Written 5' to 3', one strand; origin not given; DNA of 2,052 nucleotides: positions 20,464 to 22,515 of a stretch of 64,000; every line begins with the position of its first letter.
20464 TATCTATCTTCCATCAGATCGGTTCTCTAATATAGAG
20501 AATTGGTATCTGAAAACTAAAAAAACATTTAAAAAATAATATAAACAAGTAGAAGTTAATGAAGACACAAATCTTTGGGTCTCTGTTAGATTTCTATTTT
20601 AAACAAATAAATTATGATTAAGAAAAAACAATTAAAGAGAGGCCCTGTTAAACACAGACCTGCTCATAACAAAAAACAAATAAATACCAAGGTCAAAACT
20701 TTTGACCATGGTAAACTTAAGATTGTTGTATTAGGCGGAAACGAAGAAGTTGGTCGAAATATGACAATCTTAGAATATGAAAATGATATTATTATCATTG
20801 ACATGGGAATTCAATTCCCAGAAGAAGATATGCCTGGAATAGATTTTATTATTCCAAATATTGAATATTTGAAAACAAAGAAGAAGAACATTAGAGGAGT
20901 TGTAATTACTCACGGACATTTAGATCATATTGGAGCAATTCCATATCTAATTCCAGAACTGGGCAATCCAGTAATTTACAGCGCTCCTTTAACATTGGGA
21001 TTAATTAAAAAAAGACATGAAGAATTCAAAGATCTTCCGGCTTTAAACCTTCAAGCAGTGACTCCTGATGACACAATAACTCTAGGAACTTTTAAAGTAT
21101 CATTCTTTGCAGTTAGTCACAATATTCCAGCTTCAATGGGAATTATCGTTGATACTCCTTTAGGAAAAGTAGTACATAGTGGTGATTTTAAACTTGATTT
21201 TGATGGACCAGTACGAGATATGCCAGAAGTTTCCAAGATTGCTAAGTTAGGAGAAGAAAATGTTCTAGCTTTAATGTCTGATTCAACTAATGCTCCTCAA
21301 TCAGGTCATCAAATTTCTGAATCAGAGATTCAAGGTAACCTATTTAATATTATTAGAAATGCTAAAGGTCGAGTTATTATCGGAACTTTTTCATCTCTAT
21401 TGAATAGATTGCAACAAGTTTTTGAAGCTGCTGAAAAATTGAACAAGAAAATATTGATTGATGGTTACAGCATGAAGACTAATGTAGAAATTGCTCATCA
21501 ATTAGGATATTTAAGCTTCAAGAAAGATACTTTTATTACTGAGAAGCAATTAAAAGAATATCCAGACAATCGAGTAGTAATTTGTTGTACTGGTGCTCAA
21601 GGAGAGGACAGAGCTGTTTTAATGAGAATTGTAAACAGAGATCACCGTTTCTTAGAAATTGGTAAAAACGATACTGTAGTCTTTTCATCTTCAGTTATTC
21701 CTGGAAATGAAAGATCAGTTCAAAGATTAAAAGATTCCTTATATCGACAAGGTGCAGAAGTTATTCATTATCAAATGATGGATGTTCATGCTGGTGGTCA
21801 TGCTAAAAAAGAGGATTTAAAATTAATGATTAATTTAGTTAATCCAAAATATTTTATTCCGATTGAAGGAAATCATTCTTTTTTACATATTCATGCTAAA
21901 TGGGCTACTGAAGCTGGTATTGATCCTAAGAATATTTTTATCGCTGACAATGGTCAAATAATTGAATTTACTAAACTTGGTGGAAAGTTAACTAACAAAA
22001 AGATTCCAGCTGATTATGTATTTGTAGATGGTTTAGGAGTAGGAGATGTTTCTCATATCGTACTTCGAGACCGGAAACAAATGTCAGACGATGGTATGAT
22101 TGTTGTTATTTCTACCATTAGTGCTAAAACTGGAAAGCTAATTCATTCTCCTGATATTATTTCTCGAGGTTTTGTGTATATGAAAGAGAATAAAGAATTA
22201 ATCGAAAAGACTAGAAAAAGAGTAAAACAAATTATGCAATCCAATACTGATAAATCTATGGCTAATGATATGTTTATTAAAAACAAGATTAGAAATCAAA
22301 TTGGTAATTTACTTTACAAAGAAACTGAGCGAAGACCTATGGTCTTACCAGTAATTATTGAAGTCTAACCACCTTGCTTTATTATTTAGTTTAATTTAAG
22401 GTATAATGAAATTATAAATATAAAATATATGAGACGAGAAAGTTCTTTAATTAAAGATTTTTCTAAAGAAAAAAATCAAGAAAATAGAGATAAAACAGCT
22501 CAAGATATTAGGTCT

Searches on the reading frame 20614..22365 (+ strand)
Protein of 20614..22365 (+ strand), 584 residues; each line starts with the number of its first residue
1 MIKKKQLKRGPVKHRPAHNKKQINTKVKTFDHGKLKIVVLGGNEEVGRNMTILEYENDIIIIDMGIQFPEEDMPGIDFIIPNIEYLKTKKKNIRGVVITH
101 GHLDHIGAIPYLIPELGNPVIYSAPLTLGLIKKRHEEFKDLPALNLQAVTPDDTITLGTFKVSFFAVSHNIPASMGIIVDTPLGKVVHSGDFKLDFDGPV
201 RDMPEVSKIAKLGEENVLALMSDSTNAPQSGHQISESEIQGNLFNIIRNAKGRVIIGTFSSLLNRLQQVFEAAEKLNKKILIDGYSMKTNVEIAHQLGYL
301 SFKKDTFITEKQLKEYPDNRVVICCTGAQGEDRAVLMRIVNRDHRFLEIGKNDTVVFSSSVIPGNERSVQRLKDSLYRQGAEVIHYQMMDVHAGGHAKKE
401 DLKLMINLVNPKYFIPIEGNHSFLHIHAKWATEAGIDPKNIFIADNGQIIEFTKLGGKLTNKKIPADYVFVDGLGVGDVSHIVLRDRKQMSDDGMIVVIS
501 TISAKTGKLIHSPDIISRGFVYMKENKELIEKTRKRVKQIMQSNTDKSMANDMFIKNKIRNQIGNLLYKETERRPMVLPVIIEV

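Call 55: search_protein_families(library=pfam, proteins=[window:20614-22365:+], max_evalue=0.00001)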
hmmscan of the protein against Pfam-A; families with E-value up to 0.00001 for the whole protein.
window:20614-22365:+ (584 aa): 5 families
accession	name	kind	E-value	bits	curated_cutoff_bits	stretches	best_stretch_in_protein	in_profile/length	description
PF22505.1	RNase_J_b_CASP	-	6.9e-43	145.9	27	1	251-375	1-125/126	Ribonuclease J, beta-CASP domain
PF17770.6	RNase_J_C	-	6.5e-33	114.2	23.8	1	483-584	1-102/102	Ribonuclease J C-terminal domain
PF00753.33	Lactamase_B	-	8e-15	55.7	22.7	1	47-194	5-152/196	Metallo-beta-lactamase superfamily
PF12706.13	Lactamase_B_2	-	5.5e-12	46.2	27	1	90-193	28-144/200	Beta-lactamase superfamily domain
PF07521.17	RMMBL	-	7.9e-06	26.2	21.6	0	393-437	14-59/63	Zn-dependent metallo-hydrolase RNA specificity domain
